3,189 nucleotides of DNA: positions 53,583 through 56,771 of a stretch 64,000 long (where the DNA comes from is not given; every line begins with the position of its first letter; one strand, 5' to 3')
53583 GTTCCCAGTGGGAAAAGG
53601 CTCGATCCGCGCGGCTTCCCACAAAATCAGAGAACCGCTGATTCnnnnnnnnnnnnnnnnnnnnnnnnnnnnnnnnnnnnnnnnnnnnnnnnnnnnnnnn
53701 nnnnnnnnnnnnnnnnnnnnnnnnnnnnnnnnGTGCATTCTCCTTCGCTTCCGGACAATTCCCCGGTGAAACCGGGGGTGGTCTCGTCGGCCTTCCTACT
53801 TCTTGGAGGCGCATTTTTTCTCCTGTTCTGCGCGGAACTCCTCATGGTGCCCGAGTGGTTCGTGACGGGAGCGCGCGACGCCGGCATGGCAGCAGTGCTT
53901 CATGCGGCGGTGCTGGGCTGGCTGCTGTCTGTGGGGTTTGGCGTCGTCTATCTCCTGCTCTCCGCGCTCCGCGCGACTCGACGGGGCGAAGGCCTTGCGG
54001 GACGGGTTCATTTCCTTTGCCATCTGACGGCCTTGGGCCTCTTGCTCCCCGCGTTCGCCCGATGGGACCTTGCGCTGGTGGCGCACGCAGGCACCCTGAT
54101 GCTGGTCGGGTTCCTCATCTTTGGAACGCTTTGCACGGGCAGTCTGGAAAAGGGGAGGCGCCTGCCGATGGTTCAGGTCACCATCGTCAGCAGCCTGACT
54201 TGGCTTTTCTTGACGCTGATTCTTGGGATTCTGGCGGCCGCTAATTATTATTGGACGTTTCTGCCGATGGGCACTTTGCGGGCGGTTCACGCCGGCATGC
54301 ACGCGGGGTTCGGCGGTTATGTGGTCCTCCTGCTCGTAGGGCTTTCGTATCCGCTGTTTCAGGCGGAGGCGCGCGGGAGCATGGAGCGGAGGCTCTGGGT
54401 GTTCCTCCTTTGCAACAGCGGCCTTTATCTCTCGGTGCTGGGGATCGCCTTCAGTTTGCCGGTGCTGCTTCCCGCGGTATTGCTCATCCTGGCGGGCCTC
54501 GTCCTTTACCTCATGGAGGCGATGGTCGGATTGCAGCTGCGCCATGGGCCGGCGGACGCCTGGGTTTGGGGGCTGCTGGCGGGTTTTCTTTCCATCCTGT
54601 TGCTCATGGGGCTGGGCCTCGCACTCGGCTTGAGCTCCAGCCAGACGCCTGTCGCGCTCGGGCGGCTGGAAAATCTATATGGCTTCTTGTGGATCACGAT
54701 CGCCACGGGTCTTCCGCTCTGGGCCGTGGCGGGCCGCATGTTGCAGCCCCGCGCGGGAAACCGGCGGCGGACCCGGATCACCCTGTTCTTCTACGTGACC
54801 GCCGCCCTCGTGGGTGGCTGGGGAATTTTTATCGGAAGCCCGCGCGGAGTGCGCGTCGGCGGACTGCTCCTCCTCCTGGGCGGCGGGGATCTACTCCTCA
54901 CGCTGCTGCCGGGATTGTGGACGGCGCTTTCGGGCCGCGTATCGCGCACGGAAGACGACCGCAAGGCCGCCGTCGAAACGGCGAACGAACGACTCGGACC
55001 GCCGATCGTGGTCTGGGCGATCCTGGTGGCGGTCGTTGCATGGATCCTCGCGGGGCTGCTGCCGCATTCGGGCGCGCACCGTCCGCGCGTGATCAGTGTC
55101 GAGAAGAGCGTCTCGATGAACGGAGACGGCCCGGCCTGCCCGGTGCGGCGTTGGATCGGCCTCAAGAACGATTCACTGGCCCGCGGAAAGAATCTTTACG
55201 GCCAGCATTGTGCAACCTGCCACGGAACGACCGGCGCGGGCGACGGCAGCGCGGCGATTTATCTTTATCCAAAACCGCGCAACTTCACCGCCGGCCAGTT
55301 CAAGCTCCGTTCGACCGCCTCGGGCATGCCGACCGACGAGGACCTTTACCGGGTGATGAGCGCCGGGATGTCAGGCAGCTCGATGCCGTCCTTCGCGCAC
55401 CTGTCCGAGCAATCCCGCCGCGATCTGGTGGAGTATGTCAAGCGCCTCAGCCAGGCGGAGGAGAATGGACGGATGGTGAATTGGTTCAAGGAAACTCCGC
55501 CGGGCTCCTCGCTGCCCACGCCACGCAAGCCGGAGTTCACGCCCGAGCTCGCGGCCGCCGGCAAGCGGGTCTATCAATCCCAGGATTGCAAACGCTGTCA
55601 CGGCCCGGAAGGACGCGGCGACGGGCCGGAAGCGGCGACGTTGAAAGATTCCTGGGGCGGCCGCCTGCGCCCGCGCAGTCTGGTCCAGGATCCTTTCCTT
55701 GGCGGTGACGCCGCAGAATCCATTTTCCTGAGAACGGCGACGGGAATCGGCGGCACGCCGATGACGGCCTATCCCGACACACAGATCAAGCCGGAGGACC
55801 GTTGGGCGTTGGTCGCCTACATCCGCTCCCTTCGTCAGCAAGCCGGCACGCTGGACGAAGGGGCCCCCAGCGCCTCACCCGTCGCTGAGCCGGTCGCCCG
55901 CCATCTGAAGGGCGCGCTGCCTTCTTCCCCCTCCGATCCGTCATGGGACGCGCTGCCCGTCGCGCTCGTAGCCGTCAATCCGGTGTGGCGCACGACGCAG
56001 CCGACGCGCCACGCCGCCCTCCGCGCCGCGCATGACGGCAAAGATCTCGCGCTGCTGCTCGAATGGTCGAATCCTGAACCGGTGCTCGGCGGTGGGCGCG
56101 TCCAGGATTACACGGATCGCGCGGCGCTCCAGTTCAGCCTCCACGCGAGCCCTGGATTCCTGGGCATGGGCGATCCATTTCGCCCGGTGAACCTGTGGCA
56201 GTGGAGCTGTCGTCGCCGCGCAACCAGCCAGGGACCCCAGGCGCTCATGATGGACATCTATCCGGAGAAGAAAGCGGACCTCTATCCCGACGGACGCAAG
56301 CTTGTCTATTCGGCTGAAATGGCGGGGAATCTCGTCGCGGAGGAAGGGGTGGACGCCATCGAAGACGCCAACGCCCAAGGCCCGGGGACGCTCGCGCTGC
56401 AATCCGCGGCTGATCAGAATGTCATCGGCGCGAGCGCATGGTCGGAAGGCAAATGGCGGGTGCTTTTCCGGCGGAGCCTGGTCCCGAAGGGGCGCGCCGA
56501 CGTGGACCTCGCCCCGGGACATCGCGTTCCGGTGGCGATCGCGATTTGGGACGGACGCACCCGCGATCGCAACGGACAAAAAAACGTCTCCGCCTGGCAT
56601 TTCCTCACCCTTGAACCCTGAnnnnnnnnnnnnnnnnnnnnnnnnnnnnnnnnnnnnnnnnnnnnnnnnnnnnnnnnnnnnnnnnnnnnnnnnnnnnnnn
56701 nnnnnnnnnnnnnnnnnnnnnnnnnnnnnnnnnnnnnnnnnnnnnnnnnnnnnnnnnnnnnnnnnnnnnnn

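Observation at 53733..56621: Gamma-subunit-like EB_dh heme-b domain fused to two cytochrome c domains and a ~13-helix His-bearing membrane module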

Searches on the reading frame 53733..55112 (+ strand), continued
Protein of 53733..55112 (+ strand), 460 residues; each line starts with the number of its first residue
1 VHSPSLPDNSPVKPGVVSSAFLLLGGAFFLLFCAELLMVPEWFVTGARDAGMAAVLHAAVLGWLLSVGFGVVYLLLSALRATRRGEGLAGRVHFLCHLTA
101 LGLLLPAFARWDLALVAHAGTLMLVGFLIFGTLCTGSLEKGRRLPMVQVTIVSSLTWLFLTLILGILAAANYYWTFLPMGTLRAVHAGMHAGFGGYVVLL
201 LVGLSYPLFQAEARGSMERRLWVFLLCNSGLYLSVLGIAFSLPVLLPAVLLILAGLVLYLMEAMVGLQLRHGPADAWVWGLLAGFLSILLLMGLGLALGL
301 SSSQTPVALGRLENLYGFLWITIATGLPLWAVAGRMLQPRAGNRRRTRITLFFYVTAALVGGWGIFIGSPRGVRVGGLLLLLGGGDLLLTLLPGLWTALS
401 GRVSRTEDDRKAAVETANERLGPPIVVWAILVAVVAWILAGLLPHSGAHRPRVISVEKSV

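Call 82: find_homologous_proteins(query=L005:3867-5150:+, max_evalue=1e-10)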
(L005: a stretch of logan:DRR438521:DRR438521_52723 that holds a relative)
Query L005:3867-5150:+ (427 aa): 672 proteins with E <= 1e-10 among 8000 candidates; the best 120 are listed.
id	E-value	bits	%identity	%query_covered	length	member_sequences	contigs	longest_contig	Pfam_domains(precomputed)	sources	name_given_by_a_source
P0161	1.5e-228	777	97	85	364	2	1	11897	PF05940.18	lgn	-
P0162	8.0e-170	583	63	99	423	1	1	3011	PF05940.18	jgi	-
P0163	4.2e-169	581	64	100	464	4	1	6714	PF05940.18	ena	-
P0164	1.9e-168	579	64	96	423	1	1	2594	PF05940.18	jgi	jgi:uncharacterized protein involved in response to NO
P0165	6.8e-167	574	63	99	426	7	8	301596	PF05940.18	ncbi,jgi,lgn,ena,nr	ncbi:MAG: hypothetical protein BGO12_01645 [Verrucomicrobia bacterium 61-8]|nr:MAG: hypothetical pro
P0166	1.9e-165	569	66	94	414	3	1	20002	PF05940.18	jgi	-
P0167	1.0e-164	567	67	91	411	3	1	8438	PF05940.18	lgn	-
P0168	1.1e-164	567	67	94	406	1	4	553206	PF05940.18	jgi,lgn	jgi:uncharacterized protein involved in response to NO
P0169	4.6e-164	564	63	98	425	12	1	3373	PF05940.18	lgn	-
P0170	5.0e-164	564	66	94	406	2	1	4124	PF05940.18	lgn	-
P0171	7.0e-161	554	63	98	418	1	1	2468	PF05940.18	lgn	-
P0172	9.0e-161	554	65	92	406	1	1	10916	PF05940.18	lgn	-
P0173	1.9e-160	553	64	94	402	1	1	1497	PF05940.18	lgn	-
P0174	4.0e-160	552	64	92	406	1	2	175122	PF05940.18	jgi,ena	-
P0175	5.7e-159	548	62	96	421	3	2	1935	PF05940.18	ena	-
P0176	3.2e-158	545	60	96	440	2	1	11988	PF05940.18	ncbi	-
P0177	3.3e-158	545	66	94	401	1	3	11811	PF05940.18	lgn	-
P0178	6.1e-157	541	61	97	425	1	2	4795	PF05940.18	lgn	-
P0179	3.4e-156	539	65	90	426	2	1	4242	PF05940.18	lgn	-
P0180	4.0e-155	535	63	91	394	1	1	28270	PF05940.18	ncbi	-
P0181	2.0e-154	533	66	90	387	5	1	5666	PF05940.18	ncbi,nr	ncbi:MAG: NnrS family protein [Bacteroidales bacterium]|nr:NnrS family protein [Bacteroidales bacter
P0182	4.3e-154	532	63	94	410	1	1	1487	PF05940.18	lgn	-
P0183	9.4e-154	531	63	91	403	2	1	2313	PF05940.18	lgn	-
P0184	1.5e-153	530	63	94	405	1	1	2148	PF05940.18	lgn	-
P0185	2.0e-153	529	64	90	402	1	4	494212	PF05940.18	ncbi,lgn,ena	-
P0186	5.0e-153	528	65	91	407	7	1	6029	PF05940.18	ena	-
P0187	1.3e-151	523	60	94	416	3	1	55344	PF05940.18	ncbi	-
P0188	2.2e-150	519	64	90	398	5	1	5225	PF05940.18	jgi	jgi:hypothetical protein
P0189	3.0e-150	519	61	96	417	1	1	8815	PF05940.18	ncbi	-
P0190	4.6e-150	518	61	92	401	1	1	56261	PF05940.18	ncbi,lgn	ncbi:MAG: NnrS family protein [Verrucomicrobiota bacterium]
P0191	1.1e-149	517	63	94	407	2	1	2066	PF05940.18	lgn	-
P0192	2.0e-149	516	59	94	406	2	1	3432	PF05940.18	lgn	-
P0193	3.8e-149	515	63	93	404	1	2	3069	PF05940.18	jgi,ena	-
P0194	3.1e-148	512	60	94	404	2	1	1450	PF05940.18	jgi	-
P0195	4.3e-148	512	63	89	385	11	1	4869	PF05940.18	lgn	-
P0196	4.9e-148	512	59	94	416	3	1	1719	PF05940.18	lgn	-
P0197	7.2e-148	511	63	91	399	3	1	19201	PF05940.18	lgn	-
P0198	2.2e-147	509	63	91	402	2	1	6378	PF05940.18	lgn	-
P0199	4.2e-147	509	63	91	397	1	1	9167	PF05940.18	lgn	-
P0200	4.3e-147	509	59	95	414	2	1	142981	PF05940.18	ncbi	ncbi:MAG: NnrS family protein [Terrimicrobiaceae bacterium]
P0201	8.1e-147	508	60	93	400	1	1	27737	PF05940.18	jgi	jgi:uncharacterized protein involved in response to NO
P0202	9.1e-147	507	62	93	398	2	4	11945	PF05940.18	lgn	-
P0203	9.4e-147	507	63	91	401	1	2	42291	PF05940.18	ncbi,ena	-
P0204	1.7e-146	507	61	94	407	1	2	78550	PF05940.18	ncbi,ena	-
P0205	2.0e-146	506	57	97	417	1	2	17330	PF05940.18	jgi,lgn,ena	-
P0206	2.5e-146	506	62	93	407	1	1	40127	PF05940.18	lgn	-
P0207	3.1e-146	506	62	90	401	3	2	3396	PF05940.18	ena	-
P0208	3.4e-146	506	61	93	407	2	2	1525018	PF05940.18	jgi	jgi:uncharacterized protein involved in response to NO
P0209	5.2e-146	505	62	90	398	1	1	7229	PF05940.18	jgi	jgi:uncharacterized protein involved in response to NO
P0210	8.1e-146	504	59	93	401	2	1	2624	PF05940.18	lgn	-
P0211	1.5e-145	503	57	97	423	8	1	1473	PF05940.18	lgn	-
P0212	1.7e-145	503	59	91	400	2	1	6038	PF05940.18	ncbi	ncbi:MAG: NnrS family protein, partial [Terrimicrobiaceae bacterium]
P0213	1.8e-145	503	61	93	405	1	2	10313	PF05940.18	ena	-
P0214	2.9e-145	503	56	100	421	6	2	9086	PF05940.18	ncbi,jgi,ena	-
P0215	3.7e-145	502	59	97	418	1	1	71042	PF05940.18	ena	-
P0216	4.4e-145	502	63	91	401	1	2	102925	PF05940.18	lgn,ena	-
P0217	4.7e-145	502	61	90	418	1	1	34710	PF05940.18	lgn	-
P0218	6.1e-145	501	63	84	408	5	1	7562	PF05940.18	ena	-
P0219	7.0e-145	501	60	93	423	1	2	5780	PF05940.18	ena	-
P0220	2.1e-144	500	60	94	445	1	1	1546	PF05940.18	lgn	-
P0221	2.5e-144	499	59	92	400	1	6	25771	PF05940.18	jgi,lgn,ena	-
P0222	2.8e-144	499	59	93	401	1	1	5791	PF05940.18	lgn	-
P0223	3.1e-144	499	58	96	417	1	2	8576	PF05940.18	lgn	-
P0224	3.9e-144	499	60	91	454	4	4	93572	PF05940.18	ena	-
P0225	4.0e-144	499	60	93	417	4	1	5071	PF05940.18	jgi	jgi:uncharacterized protein involved in response to NO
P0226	4.0e-144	499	58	97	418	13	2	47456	PF05940.18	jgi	-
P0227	4.0e-144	499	61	92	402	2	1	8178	PF05940.18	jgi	-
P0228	4.1e-144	499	58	94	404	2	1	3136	PF05940.18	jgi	jgi:uncharacterized protein involved in response to NO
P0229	4.5e-144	499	58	95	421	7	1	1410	PF05940.18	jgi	-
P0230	5.6e-144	498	61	91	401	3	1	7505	PF05940.18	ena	-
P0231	1.3e-143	497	57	94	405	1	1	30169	PF05940.18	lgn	-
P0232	1.3e-143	497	61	90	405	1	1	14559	PF05940.18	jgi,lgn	jgi:uncharacterized protein involved in response to NO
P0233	1.4e-143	497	57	98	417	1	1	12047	PF05940.18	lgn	-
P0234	1.5e-143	497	60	92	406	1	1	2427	PF05940.18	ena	-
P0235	2.0e-143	496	60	91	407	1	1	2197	PF05940.18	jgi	jgi:uncharacterized protein involved in response to NO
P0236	2.0e-143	496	58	93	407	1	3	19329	PF05940.18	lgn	-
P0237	2.6e-143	496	62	91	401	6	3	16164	PF05940.18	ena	-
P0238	2.8e-143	496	61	91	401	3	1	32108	PF05940.18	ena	-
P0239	6.9e-143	495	59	94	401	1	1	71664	PF05940.18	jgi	jgi:uncharacterized protein involved in response to NO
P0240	9.2e-143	494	58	94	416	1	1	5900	PF05940.18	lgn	-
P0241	1.2e-142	494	60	91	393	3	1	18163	PF05940.18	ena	-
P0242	1.8e-142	493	60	92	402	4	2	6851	PF05940.18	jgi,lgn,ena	-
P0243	2.5e-142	493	59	90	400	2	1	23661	PF05940.18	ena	-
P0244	7.1e-142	491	59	93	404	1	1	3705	PF05940.18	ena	-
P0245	8.3e-142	491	58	94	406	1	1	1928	PF05940.18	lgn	-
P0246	9.4e-142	491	57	98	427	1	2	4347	PF05940.18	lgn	-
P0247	1.1e-141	491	63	88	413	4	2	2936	PF05940.18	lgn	-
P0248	1.1e-141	491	55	99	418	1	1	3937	PF05940.18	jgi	jgi:uncharacterized protein involved in response to NO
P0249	1.2e-141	491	62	85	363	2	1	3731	PF05940.18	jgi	-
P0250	1.3e-141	491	55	99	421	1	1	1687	PF05940.18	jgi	jgi:uncharacterized protein involved in response to NO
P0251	1.5e-141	490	60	92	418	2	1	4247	PF05940.18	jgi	-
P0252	1.8e-141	490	60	90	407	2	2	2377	PF05940.18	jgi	-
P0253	1.8e-141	490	61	89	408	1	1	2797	PF05940.18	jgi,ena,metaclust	metaclust:\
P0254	1.9e-141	490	58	93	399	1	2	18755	PF05940.18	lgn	-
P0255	2.0e-141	490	58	95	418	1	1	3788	PF05940.18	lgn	-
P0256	2.1e-141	490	57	94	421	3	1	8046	PF05940.18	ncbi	-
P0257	1.1e-140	487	61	91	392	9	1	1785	PF05940.18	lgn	-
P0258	1.2e-140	487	64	85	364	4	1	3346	PF05940.18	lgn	-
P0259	1.6e-140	487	59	98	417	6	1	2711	PF05940.18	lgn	-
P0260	1.7e-140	487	58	95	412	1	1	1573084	PF05940.18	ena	-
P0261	2.1e-140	487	61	90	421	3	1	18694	PF05940.18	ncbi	-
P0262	4.8e-140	485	57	95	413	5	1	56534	PF05940.18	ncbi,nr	ncbi:MAG: NnrS family protein [Chthoniobacterales bacterium]|nr:NnrS family protein [Chthoniobactera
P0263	8.7e-140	484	57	93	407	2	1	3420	PF05940.18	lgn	-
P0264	1.5e-139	484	57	94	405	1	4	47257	PF05940.18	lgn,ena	-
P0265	1.9e-139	483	58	94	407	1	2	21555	PF05940.18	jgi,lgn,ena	-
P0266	2.1e-139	483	59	94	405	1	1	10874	PF05940.18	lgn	-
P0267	1.1e-138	481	59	91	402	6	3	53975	PF05940.18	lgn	-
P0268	1.8e-138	480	59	90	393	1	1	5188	PF05940.18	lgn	-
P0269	3.2e-138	479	58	94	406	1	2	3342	PF05940.18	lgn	-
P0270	6.4e-138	478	57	94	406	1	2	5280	PF05940.18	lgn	-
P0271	6.6e-138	478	59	94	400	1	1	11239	PF05940.18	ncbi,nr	ncbi:MAG TPA: NnrS family protein [Bryobacterales bacterium]|nr:NnrS family protein [Bryobacterales 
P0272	7.8e-138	478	62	89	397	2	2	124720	PF05940.18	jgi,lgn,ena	jgi:uncharacterized protein involved in response to NO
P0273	1.2e-137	477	59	90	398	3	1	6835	PF05940.18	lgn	-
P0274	2.3e-137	477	57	93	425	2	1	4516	PF05940.18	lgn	-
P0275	3.3e-137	476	61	91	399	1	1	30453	PF05940.18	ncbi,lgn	-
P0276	8.4e-137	475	55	98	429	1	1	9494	PF05940.18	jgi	-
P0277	9.6e-137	474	56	96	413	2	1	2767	PF05940.18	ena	-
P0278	1.1e-136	474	58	94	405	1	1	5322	PF05940.18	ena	-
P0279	1.6e-136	474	61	90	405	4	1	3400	PF05940.18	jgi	jgi:uncharacterized protein involved in response to NO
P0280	2.7e-136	473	59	91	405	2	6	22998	PF05940.18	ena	-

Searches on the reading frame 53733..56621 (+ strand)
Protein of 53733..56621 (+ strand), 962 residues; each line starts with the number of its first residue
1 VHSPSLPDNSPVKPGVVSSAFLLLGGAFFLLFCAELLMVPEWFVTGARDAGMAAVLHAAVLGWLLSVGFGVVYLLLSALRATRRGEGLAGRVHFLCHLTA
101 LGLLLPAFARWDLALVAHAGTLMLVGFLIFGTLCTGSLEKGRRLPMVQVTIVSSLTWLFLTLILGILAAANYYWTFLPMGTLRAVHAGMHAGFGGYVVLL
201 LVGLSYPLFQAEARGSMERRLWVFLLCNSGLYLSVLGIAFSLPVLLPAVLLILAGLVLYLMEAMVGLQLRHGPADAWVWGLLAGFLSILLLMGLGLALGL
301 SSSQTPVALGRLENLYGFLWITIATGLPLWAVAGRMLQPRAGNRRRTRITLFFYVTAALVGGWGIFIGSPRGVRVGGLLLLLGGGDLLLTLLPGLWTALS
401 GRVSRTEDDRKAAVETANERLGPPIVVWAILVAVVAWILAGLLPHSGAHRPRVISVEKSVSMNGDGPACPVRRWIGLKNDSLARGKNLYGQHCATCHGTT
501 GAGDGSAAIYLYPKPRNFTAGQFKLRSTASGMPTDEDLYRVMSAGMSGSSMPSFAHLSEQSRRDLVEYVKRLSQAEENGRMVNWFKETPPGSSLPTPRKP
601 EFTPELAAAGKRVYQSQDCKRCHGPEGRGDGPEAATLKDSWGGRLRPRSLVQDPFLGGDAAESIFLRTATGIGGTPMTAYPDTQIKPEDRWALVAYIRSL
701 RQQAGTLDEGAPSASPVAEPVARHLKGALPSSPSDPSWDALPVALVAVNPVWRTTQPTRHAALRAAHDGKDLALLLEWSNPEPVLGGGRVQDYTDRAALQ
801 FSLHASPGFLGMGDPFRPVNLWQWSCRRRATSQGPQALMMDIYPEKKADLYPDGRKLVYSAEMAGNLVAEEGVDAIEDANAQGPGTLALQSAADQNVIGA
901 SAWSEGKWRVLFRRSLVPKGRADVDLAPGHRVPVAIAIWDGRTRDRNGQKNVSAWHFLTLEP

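Call 3: search_protein_families(library=pfam, proteins=[window:53733-56621:+], max_evalue=0.01)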
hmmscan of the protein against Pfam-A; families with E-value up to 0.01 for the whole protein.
window:53733-56621:+ (962 aa): 3 families
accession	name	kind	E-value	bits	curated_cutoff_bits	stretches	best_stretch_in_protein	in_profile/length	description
PF00034.26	Cytochrom_C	-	5.1e-26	92.3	21.3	2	607-700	1-89/90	Cytochrome c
PF13442.11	Cytochrome_CBB3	-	3.1e-21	75.9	27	2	482-569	3-68/68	Cytochrome C oxidase, cbb3-type, subunit III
PF09459.16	EB_dh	-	1.7e-20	74.5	33.3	1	755-950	26-235/236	Ethylbenzene dehydrogenase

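Call 5: search_protein_families(library=ncbifam, proteins=[window:53733-56621:+], max_evalue=1)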
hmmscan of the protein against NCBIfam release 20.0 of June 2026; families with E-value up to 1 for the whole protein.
window:53733-56621:+ (962 aa): 19 families
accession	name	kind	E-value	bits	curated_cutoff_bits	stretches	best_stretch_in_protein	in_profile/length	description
TIGR03477.1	DMSO_red_II_gam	subfamily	6.7e-25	87.6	169.85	2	881-959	124-205/206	DMSO reductase family type II enzyme, heme b subunit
NF011054.0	PRK14486.1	equivalog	1.6e-15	57.4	447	2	480-573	213-291/294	putative bifunctional cbb3-type cytochrome c oxidase subunit II/cytochrome c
NF050122.1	bc1_QcrC_actin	exception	1e-14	54.5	200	2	457-579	111-218/253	cytochrome bc1 complex diheme cytochrome c subunit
NF033864.1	cytochrome579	equivalog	2.5e-14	53.4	280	2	478-532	45-101/179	cytochrome 579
NF042980.1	EthbenzDh_ebdC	equivalog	2.1e-09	37.1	400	2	892-954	144-205/214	ethylbenzene dehydrogenase subunit gamma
TIGR00782.1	ccoP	equivalog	9.5e-08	31.7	179.95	2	481-574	202-283/285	cytochrome-c oxidase, cbb3-type subunit III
NF040606.1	CytoC_perox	subfamily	9.7e-07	28.3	150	2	477-502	293-318/524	di-heme-cytochrome C peroxidase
TIGR04494.1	c550_PedF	equivalog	0.0018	18.2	122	1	470-506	42-75/133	cytochrome c-550 PedF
NF049874.1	PdsA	exception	0.0025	17.7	330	1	562-637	80-149/198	periplasmic diheme shuttle PdsA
TIGR03874.1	4cys_cytochr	equivalog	0.0073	16.1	161.75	1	609-640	35-64/143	c-type cytochrome, methanol metabolism-related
NF045774.1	cytochro_C551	exception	0.01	15.8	118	0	482-500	39-57/110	cytochrome c551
TIGR02603.1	CxxCH_TIGR02603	domain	0.013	15.5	68.15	0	482-503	3-24/134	putative heme-binding domain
TIGR03045.1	PS_II_C550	equivalog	0.017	14.8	177.75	1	475-498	44-67/159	photosystem II cytochrome c-550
NF041895.1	choice_anch_V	domain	0.071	13.2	42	0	486-523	22-54/150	choice-of-anchor V domain-containing protein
TIGR03154.1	sulfolob_CbsA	equivalog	0.074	11.9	468.4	0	900-961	348-411/465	cytochrome b558/566 subunit A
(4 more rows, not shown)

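Call 52: find_homologous_proteins(query=window:53733-56621:+, max_evalue=1e-20)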
Query window:53733-56621:+ (962 aa): 3 proteins with E <= 1e-20 among 8000 candidates.
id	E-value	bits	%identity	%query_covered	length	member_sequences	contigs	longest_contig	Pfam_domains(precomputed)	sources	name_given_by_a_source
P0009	0.0e+0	2189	100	100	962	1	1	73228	PF09459.17,PF13442.12,PF00034.27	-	-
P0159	0.0e+0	1558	72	100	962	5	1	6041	PF09459.17,PF13442.12,PF00034.27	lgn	-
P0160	0.0e+0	1553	70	100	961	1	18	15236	PF09459.17,PF13442.12,PF00034.27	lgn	-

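Call 53: find_encoding_contigs(protein=P0160, flank=10000, max_places=3)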
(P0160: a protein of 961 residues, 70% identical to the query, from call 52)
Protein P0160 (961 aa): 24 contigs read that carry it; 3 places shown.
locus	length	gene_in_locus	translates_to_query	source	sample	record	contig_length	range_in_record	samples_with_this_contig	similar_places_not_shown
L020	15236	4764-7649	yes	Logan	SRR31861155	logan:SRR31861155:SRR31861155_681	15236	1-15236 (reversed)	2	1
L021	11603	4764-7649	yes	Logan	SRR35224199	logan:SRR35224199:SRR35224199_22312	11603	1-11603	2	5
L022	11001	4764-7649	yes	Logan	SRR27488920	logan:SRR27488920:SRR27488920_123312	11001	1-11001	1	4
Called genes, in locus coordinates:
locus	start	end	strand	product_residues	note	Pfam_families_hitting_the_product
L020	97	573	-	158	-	PF02542:YgbB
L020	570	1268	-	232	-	PF01128:IspD, PF12804:NTP_transf_3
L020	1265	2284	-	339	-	-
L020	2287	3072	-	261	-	PF02470:MlaD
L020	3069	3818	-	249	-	PF00005:ABC_tran, PF13304:AAA_21 (weak)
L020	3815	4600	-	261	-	PF02405:MlaE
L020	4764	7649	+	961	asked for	PF13442:Cytochrome_CBB3, PF00034:Cytochrom_C, PF13442:Cytochrome_CBB3, PF09459:EB_dh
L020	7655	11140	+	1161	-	PF00384:Molybdopterin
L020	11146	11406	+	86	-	-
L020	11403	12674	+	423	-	PF13187:Fer4_9 (faint), PF12797:Fer4_2 (faint), PF13247:Fer4_11, PF12838:Fer4_7 (weak), PF13237:Fer4_10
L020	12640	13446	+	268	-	PF02613:Nitrate_red_del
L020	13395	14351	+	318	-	-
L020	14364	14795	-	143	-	PF02021:UPF0102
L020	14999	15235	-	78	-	?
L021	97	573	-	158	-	PF02542:YgbB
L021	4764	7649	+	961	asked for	PF13442:Cytochrome_CBB3, PF00034:Cytochrom_C, PF13442:Cytochrome_CBB3, PF09459:EB_dh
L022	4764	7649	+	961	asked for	PF13442:Cytochrome_CBB3, PF00034:Cytochrom_C, PF13442:Cytochrome_CBB3, PF09459:EB_dh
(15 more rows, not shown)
